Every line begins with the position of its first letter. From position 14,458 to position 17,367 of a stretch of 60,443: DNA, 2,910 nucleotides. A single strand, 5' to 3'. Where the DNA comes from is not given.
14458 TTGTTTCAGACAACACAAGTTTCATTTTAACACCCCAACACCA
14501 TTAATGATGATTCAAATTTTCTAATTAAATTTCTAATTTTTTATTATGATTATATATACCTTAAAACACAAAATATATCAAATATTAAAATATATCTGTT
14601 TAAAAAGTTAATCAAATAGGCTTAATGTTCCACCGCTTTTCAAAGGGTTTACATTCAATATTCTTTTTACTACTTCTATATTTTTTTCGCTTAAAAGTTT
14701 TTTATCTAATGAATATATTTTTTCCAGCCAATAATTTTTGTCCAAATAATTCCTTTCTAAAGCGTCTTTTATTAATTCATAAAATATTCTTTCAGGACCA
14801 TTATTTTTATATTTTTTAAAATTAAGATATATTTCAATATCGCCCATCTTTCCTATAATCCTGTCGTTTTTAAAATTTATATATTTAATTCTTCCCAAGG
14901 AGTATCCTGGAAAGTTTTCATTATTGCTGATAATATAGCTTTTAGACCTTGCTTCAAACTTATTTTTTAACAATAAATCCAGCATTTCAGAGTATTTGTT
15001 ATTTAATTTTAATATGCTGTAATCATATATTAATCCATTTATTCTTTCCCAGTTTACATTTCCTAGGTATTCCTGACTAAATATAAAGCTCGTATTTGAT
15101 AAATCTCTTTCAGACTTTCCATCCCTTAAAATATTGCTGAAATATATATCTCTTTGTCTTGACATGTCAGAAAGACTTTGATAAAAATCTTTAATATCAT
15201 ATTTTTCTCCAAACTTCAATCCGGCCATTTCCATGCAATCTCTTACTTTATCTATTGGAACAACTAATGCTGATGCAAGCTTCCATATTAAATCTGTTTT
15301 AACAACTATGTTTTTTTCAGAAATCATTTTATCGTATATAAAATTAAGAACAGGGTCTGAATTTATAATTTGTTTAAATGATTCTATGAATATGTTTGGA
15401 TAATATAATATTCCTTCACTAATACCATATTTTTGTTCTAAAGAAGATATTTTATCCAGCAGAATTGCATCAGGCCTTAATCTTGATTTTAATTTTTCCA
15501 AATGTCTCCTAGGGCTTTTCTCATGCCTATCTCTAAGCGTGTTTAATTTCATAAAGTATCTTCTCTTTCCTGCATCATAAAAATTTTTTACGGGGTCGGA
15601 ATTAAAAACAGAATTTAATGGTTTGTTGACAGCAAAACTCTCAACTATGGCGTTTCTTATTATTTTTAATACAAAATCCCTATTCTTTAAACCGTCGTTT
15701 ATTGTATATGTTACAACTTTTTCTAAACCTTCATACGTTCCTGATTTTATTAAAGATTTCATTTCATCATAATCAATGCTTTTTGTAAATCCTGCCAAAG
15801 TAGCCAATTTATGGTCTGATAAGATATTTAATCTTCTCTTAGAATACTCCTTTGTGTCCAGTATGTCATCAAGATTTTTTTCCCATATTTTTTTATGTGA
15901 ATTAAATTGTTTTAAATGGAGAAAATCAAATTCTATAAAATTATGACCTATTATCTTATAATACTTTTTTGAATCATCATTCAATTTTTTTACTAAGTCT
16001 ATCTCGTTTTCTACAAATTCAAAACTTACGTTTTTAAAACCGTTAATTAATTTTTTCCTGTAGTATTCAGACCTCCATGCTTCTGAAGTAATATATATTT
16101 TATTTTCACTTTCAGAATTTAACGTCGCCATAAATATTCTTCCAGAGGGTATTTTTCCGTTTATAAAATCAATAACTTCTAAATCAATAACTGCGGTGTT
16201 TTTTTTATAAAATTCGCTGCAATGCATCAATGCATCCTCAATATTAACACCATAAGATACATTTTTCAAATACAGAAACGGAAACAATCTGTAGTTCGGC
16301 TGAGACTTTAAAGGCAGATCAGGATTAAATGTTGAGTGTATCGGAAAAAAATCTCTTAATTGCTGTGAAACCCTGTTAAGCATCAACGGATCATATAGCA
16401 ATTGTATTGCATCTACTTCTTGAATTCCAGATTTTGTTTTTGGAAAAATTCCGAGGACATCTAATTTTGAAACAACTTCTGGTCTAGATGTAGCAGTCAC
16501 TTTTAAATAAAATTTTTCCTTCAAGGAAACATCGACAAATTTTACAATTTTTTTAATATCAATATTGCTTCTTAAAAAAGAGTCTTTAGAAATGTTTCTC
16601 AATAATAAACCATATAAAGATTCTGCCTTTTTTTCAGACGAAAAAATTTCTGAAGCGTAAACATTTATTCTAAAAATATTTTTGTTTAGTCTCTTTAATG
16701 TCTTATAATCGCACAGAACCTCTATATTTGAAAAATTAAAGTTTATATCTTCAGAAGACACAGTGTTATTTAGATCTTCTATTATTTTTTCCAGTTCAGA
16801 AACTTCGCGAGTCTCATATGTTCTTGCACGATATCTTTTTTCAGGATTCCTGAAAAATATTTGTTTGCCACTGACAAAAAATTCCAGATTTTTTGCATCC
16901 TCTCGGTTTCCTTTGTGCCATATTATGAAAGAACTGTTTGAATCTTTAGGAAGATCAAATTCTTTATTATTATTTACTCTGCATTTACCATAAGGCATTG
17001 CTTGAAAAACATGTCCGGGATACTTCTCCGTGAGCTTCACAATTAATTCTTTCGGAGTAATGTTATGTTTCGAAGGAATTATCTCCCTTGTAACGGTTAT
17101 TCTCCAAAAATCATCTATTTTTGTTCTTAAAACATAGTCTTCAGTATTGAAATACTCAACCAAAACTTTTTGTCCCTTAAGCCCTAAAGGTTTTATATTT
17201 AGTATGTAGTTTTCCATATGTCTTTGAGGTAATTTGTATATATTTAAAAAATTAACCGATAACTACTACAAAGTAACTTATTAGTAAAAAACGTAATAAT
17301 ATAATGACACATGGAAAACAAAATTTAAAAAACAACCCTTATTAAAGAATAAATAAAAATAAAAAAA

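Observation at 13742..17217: PolB-like protein with intact proofreading motifs but a degenerate polymerase active site, directly upstream of PCNA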

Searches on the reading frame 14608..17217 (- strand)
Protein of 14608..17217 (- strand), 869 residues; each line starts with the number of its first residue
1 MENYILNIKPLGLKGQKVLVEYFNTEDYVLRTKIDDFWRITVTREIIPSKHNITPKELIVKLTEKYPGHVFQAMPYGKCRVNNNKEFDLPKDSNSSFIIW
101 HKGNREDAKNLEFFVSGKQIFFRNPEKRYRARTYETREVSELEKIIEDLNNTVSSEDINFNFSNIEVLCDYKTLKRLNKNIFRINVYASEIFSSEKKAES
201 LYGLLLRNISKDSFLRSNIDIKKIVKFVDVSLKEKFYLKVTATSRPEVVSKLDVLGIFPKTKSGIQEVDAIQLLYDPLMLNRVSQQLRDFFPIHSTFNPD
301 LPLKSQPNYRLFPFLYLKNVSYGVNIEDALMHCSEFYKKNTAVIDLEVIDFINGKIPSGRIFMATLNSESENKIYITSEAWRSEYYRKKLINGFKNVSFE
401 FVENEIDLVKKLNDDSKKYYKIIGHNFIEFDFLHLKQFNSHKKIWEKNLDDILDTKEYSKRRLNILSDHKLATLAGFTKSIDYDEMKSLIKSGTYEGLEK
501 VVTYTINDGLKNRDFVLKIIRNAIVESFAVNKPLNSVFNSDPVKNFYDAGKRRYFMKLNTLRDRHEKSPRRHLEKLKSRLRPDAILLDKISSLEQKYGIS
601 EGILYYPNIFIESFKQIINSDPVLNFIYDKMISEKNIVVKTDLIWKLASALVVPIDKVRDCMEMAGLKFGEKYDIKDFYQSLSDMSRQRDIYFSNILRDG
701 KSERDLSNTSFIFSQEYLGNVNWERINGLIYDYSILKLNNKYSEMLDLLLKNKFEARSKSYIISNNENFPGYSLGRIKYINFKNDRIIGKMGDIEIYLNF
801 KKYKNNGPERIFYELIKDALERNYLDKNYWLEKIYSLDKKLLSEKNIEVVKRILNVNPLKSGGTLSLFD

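Call 3: search_protein_families(library=pfam, proteins=[window:14608-17217:-], max_evalue=1)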
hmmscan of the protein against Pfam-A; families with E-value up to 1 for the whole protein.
window:14608-17217:- (869 aa): 0 families

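Call 4: search_protein_families(library=ncbifam, proteins=[window:14608-17217:-], max_evalue=1)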
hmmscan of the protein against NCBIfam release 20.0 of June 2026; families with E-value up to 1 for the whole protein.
window:14608-17217:- (869 aa): 0 families

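Call 5: search_solved_structures(query=window:14608-17217:-, max_evalue=10, show_alignments=3)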
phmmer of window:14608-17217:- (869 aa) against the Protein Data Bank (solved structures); distinct sequences matched with E-value up to 10: 8.
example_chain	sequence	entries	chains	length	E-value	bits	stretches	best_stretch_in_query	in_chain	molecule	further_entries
1rz8_B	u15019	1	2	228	1.4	10.1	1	409-511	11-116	Fab 17b heavy chain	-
1rzj_H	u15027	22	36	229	1.5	10.1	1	409-511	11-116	ANTIBODY 17B, HEAVY CHAIN | antibody 17b heavy chain | 17b Heavy chain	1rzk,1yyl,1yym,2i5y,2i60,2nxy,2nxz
7klc_D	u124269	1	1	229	1.5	10.1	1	409-511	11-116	17b Fab heavy chain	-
9cf5_L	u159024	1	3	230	1.5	10.1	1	409-511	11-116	17b Fab heavy chain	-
7lo6_H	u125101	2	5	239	1.6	9.9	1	409-511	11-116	17b Fab Heavy Chain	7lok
1g9m_H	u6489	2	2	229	2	9.6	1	409-511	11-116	ANTIBODY 17B, HEAVY CHAIN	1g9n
5vn3_H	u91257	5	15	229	2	9.6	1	409-511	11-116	17b Fab heavy chain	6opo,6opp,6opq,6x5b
1gc1_H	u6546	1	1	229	2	9.6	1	409-511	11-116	ANTIBODY 17B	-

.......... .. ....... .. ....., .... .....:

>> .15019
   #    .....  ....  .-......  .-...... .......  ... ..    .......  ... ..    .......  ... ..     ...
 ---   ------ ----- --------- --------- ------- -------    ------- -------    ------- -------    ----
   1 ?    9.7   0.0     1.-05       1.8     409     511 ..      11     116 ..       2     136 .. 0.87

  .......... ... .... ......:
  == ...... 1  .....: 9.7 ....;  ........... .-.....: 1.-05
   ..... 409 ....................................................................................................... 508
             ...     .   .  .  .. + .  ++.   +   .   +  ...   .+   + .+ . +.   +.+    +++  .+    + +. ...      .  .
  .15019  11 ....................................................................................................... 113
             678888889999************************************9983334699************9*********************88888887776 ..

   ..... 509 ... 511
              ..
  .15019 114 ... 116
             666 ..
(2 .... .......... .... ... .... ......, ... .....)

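Call 6: find_homologous_proteins(query=window:14608-17217:-, max_evalue=0.001)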
Query window:14608-17217:- (869 aa): 8 proteins with E <= 0.001 among 8000 candidates.
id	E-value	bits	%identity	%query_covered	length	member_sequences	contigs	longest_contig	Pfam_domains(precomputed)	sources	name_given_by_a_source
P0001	0.0e+0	1924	100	100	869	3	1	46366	-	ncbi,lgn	ncbi:MAG: hypothetical protein QXL18_01605 [Candidatus Woesearchaeota archaeon]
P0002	0.0e+0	1603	81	100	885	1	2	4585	-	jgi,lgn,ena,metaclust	metaclust:\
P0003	0.0e+0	1239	63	100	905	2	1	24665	-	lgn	-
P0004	0.0e+0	1192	62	100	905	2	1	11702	-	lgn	-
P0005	0.0e+0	1115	59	100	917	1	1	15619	-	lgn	-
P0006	1.0e-259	882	49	100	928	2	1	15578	-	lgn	-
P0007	1.4e-170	587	39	99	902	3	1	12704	-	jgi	-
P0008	2.0e-112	395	36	78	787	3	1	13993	-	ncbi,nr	ncbi:hypothetical protein K9M18_04635, partial [Candidatus Woesearchaeota archaeon]|nr:hypothetical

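Call 11: search_solved_structures(query=A1, max_evalue=10, show_alignments=4)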
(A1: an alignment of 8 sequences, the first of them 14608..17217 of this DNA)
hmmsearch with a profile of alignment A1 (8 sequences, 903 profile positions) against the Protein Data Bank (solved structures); distinct sequences matched with E-value up to 10: 2.
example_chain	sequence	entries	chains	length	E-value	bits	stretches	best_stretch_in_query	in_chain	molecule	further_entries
4tyz_A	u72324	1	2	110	0.1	13.9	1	501-541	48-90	Uncharacterized protein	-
1du2_A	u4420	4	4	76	1.3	10.2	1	675-742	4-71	DNA POLYMERASE III | DNA polymerase III, theta subunit | DNA POLYMERASE III SUBUNIT THETA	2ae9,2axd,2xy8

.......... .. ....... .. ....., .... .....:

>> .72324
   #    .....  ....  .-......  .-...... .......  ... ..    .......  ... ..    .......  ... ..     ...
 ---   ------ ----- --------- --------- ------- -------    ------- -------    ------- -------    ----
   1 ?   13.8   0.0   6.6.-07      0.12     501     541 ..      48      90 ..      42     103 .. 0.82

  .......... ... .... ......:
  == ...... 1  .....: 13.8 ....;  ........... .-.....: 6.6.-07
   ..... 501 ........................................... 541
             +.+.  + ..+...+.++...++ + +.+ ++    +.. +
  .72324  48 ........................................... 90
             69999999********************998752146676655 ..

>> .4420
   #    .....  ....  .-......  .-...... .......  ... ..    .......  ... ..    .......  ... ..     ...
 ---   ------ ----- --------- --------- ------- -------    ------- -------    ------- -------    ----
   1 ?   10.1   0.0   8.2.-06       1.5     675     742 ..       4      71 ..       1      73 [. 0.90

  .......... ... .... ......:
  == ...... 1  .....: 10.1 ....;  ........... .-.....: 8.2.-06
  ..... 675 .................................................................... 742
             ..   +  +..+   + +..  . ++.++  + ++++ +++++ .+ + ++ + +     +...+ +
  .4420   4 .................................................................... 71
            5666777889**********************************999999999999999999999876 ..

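Call 20: find_encoding_contigs(protein=P0007, flank=6000, max_places=3)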
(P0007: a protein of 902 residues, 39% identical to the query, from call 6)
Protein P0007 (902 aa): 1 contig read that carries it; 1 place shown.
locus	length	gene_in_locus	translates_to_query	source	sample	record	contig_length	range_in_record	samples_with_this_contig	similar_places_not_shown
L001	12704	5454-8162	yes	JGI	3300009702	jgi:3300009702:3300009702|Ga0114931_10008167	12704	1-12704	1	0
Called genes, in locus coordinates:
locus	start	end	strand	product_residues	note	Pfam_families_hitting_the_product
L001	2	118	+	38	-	?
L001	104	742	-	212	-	PF08241:Methyltransf_11 (faint), PF13489:Methyltransf_23, PF07021:MetW (weak), PF13847:Methyltransf_31, PF13649:Methyltransf_25 (weak)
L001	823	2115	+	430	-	PF00753:Lactamase_B, PF12706:Lactamase_B_2, PF16661:Lactamase_B_6, PF23023:Anti-Pycsar_Apyc1, PF10996:Beta-Casp, PF07521:RMMBL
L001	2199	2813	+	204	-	-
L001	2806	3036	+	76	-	-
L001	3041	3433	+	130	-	-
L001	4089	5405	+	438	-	PF00753:Lactamase_B, PF12706:Lactamase_B_2, PF22505:RNase_J_b_CASP, PF07521:RMMBL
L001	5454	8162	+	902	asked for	-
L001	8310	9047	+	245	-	PF00705:PCNA_N, PF02747:PCNA_C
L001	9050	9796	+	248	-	PF00106:adh_short, PF01370:Epimerase (weak), PF03435:Sacchrp_dh_NADP (weak), PF08659:KR, PF13460:NAD_binding_10 (weak), PF13561:adh_short_C2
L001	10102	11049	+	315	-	PF02463:SMC_N (weak), PF00005:ABC_tran, PF13304:AAA_21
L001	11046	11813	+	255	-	PF01061:ABC2_membrane, PF12698:ABC2_membrane_3 (faint)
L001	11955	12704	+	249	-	PF01479:S4, PF00849:PseudoU_synth_2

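Call 21: find_encoding_contigs(protein=P0008, flank=6000, max_places=3)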
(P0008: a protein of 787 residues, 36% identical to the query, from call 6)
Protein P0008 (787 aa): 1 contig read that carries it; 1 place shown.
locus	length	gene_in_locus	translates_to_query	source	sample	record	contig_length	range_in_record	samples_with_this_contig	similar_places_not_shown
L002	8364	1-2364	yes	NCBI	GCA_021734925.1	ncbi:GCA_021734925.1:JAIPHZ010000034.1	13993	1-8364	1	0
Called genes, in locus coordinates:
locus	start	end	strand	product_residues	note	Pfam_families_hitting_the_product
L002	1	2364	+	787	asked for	?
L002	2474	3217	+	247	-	PF00705:PCNA_N, PF02144:Rad1 (weak), PF04139:Rad9 (weak), PF02747:PCNA_C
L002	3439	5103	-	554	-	-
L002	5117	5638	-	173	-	-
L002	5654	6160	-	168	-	-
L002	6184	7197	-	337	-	-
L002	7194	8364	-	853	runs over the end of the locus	PF00912:Transgly, PF00905:Transpeptidase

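Call 22: predict_structure(alignment_id=A1)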
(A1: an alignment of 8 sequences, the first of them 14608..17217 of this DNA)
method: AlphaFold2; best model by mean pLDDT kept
length: 869 residues; sequences in the alignment: 8
mean_pLDDT: 52.9   pTM: 0.32
mean pLDDT of the five models: 52.9, 51.6, 51.5, 50.8, 46.1
residues with pLDDT >= 90: 67; 70-90: 157; 50-70: 184; < 50: 461
segments of 3 or more residues with pLDDT < 50: 1-8, 13-15, 37-42, 78-93, 105-109, 274-338, 340-342, 348-361, 419-482, 505-519, 521-532, 542-545, 547-613, 634-643, 647-784, 790-795, 861-869
pLDDT, mean of each block of 10 residues (from residue 1): 45 49 47 51 57 76 75 54 37 54 51 63 66 90 89 81 86 91 95 87 87 90 81 85 94 93 86 46 26 29 35 29 35 45 48 37 58 70 67 69 61 59 33 29 30 27 29 34 56 60 45 44 42 49 47 29 30 30 28 25 30 51 57 48 47 40 42 38 33 32 29 32 34 37 37 34 34 34 48 51 72 79 75 79 74 68 34
secondary structure, 60 per line:
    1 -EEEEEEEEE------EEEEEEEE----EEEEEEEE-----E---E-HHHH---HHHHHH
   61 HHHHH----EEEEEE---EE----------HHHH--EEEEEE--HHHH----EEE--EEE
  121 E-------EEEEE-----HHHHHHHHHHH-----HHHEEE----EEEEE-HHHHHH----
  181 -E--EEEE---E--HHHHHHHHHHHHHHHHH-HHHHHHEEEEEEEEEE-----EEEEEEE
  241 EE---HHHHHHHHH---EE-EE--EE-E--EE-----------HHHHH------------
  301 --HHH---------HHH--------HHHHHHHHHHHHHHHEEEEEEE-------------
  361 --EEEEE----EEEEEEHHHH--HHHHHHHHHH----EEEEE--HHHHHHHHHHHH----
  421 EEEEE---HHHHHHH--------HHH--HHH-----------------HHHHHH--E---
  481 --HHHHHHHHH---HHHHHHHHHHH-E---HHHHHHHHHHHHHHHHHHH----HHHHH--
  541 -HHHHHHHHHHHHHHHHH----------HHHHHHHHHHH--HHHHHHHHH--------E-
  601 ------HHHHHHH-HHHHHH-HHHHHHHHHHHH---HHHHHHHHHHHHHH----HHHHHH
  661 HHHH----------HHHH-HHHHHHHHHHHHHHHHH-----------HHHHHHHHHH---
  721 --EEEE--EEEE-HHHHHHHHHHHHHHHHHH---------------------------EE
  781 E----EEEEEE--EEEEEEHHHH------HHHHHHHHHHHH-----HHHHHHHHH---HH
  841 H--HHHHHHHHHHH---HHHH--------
elements in order (helices of 4 or more, strands of 3 or more residues): E2-10 E17-24 E29-36 H48-51 H55-65 E70-75 H91-94 E97-102 H105-108 E113-115 E118-121 E129-133 H139-149 E158-160 E165-169 H171-176 E185-188 H195-211 H213-218 E219-228 E234-242 H246-254 H284-288 H326-340 E341-347 E363-367 E372-377 H378-381 H384-393 E398-402 H405-416 E421-425 H429-435 H469-474 H483-491 H495-505 H511-529 H534-538 H542-558 H569-579 H582-590 H607-613 H615-620 H622-633 H637-650 H655-664 H675-678 H680-696 H708-717 E723-726 E729-732 H734-751 E779-781 E786-791 E794-799 H800-803 H810-821 H827-835 H844-854 H858-861

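Call 24: search_protein_families(library=pfam, alignment_id=A1, max_evalue=10)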
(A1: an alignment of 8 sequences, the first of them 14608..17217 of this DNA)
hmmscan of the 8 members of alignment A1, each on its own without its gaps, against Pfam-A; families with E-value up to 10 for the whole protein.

A. member 1, window:14608-17217:- (869 aa): 0 families

B. families by the number of members that match (of 8 scanned): 5 families
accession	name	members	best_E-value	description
PF10654.15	DUF2481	1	0.026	Protein of unknown function (DUF2481)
PF13918.12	PLDc_3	1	0.14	PLD-like domain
PF01734.28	Patatin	1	1.3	Patatin-like phospholipase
PF24671.2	DRC7_C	1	5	Dynein regulatory complex subunit 7 C-terminal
PF22470.1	Histone_HNS_N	1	7.7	H-NS histone-like proteins, N-terminal domain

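Call 25: search_protein_representatives(protein=window:14608-17217:-)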
Query: 869 residues. Proteins with E-value up to 0.001 (for the whole library): 34; up to 1e-10: 26; up to 1e-30: 19. The best 34 are listed.
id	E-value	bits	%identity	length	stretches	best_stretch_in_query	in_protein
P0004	0.0e+00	1192.2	64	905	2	1-440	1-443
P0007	4.3e-171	587.4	41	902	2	441-867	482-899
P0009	2.3e-156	538.7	39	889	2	435-868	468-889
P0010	1.5e-143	496.3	39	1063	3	436-859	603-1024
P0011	3.6e-129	448.8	37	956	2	427-868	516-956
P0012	7.2e-127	441.2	43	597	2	435-868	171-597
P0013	1.0e-125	437.3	37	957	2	219-827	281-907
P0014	1.0e-121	424.1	37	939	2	441-804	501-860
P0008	6.2e-113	395.1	37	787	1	128-858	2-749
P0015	3.2e-103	362.9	35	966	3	442-841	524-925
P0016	4.3e-100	352.6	37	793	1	3-867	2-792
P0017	2.0e-97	343.8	33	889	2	439-805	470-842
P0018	6.8e-95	335.4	35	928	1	6-860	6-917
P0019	4.7e-91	322.7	33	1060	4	385-685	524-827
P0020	4.2e-88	312.9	34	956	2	443-864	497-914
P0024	1.2e-44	169.2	29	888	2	357-842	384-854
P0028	2.2e-20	88.9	30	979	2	441-638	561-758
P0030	2.9e-12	62.1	28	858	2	457-681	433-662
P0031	3.4e-12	61.8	29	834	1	95-682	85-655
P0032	1.4e-09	53.2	27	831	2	286-446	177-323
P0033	7.4e-07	44.2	28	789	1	335-672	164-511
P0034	1.2e-06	43.4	25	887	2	338-451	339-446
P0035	1.0e-04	37.1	29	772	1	453-672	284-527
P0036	1.4e-04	36.6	27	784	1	453-687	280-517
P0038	3.5e-04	35.3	29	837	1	334-648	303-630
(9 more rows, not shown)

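Call 26: search_protein_families(library=pfam, proteins=[P0024, P0028, P0030, P0031, P0032, P0033, P0034, P0035, P0036, P0038], max_evalue=1)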
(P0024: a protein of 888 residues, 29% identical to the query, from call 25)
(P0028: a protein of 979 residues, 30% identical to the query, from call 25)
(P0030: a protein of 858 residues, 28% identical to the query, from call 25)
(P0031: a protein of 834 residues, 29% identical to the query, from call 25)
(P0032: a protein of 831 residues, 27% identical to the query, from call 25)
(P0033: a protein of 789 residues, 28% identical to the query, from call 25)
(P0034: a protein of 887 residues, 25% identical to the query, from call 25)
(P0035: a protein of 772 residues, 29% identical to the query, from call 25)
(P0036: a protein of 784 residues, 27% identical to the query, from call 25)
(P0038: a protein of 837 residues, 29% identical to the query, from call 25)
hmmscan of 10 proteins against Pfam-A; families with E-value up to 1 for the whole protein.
P0024 (888 aa): 2 families
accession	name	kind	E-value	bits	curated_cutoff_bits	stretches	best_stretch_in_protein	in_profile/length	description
PF03104.25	DNA_pol_B_exo1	-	0.082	12.7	23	1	329-454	37-172/242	DNA polymerase family B, exonuclease domain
PF25387.1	ADGRF3_N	-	0.18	12.7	31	1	726-754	19-47/60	ADGRF3-like, N-terminal domain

P0028 (979 aa): 0 families

P0030 (858 aa): 2 families
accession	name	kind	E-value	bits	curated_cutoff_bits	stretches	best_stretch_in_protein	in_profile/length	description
PF03104.25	DNA_pol_B_exo1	-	2.1e-07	31.1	23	1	314-387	98-171/242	DNA polymerase family B, exonuclease domain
PF17618.7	SL4P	-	0.53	10.8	28.1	1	74-126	5-55/88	Uncharacterized Strongylid L4 protein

P0031 (834 aa): 2 families
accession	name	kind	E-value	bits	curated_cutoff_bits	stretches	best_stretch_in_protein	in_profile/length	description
PF03104.25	DNA_pol_B_exo1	-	1.4e-05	25.1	23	1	306-442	68-239/242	DNA polymerase family B, exonuclease domain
PF06183.18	DinI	-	0.24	12.2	24.2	0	71-101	19-48/63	DinI-like family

P0032 (831 aa): 0 families

P0033 (789 aa): 1 family
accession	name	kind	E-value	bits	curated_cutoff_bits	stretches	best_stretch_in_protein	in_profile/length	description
PF10437.14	Lip_prot_lig_C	-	0.11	12.9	24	1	451-474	31-54/85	Bacterial lipoate protein ligase C-terminus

P0034 (887 aa): 1 family
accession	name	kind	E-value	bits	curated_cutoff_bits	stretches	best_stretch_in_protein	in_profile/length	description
PF10544.15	T5orf172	-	0.35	11.9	20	1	407-478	26-98/101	T5orf172 domain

P0035 (772 aa): 1 family
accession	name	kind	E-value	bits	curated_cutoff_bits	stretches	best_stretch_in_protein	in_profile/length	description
PF21799.2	MurD-like_N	-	0.24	12.1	27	1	200-266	23-82/88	Mur ligase MurD-like, N-terminal domain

P0036 (784 aa): 2 families
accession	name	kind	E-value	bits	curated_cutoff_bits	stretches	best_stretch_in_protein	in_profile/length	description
PF01487.21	DHquinase_I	-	0.067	13.7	22.2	1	141-217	72-147/230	Type I 3-dehydroquinase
PF15007.11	CEP44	-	0.17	12.5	27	1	296-336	4-43/126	Centrosomal spindle body, CEP44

P0038 (837 aa): 1 family
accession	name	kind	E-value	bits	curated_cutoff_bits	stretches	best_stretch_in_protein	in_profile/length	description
PF03104.25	DNA_pol_B_exo1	-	1.1e-05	25.4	23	1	350-391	130-171/242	DNA polymerase family B, exonuclease domain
